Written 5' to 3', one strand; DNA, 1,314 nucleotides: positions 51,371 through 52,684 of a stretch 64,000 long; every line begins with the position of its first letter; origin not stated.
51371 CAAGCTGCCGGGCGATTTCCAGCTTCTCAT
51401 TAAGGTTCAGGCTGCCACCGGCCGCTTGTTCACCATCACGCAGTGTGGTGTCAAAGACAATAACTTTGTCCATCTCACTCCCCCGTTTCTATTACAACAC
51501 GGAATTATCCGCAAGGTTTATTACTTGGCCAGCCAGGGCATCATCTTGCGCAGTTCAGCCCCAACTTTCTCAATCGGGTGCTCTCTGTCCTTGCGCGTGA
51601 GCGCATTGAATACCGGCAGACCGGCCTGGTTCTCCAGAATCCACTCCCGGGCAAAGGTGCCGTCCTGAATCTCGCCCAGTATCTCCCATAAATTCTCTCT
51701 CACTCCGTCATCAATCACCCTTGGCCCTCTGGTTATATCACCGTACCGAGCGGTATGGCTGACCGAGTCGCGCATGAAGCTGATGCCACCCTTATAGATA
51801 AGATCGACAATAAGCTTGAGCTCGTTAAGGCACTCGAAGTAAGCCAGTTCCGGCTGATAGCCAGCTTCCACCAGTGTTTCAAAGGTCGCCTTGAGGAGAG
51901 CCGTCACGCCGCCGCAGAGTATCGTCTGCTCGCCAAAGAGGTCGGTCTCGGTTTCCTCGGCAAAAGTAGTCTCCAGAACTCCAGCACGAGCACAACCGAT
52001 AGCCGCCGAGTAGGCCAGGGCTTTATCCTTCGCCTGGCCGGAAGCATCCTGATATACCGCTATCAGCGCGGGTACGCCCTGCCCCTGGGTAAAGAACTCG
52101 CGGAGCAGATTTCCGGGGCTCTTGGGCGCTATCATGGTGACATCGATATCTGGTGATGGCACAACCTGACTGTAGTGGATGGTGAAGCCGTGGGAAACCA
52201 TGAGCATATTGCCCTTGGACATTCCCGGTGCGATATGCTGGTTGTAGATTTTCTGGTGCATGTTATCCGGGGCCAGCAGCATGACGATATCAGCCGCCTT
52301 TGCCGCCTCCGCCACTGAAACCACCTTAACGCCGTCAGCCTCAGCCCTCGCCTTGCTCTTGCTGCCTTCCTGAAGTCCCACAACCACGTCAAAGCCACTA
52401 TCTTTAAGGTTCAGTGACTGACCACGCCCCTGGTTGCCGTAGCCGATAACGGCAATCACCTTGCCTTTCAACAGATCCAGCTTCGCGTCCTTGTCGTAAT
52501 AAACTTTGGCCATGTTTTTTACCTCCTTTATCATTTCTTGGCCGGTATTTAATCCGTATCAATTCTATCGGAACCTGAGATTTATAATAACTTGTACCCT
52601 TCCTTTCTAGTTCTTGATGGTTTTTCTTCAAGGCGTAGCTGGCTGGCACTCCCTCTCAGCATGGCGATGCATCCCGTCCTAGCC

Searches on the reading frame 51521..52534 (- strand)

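Call 22: search_protein_families(library=pfam, proteins=[window:51521-52534:-], max_evalue=0.00001)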
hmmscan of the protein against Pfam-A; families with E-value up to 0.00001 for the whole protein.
window:51521-52534:- (337 aa): 6 families
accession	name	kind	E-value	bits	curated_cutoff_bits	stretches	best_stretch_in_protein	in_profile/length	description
PF07991.19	KARI_N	-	3.9e-68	228.6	20.6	1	22-185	2-165/165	Acetohydroxy acid isomeroreductase, NADPH-binding domain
PF01450.25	KARI_C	-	2.2e-63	213.3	29.1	1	191-334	1-144/144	Ketol-acid reductoisomerase, C-terminal domain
PF02826.25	2-Hacid_dh_C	-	4.4e-07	29.9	25.1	1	14-108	26-120/178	D-isomer specific 2-hydroxyacid dehydrogenase, NAD binding domain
PF03446.21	NAD_binding_2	-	6.8e-07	29.9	21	1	27-113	2-91/161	NAD binding domain of 6-phosphogluconate dehydrogenase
PF03807.23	F420_oxidored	-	9.1e-07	29.8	21.6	1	27-100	2-79/94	NADP oxidoreductase coenzyme F420-dependent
PF00670.27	AdoHcyase_NAD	-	7.8e-06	26.5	27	0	21-86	20-84/162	S-adenosyl-L-homocysteine hydrolase, NAD binding domain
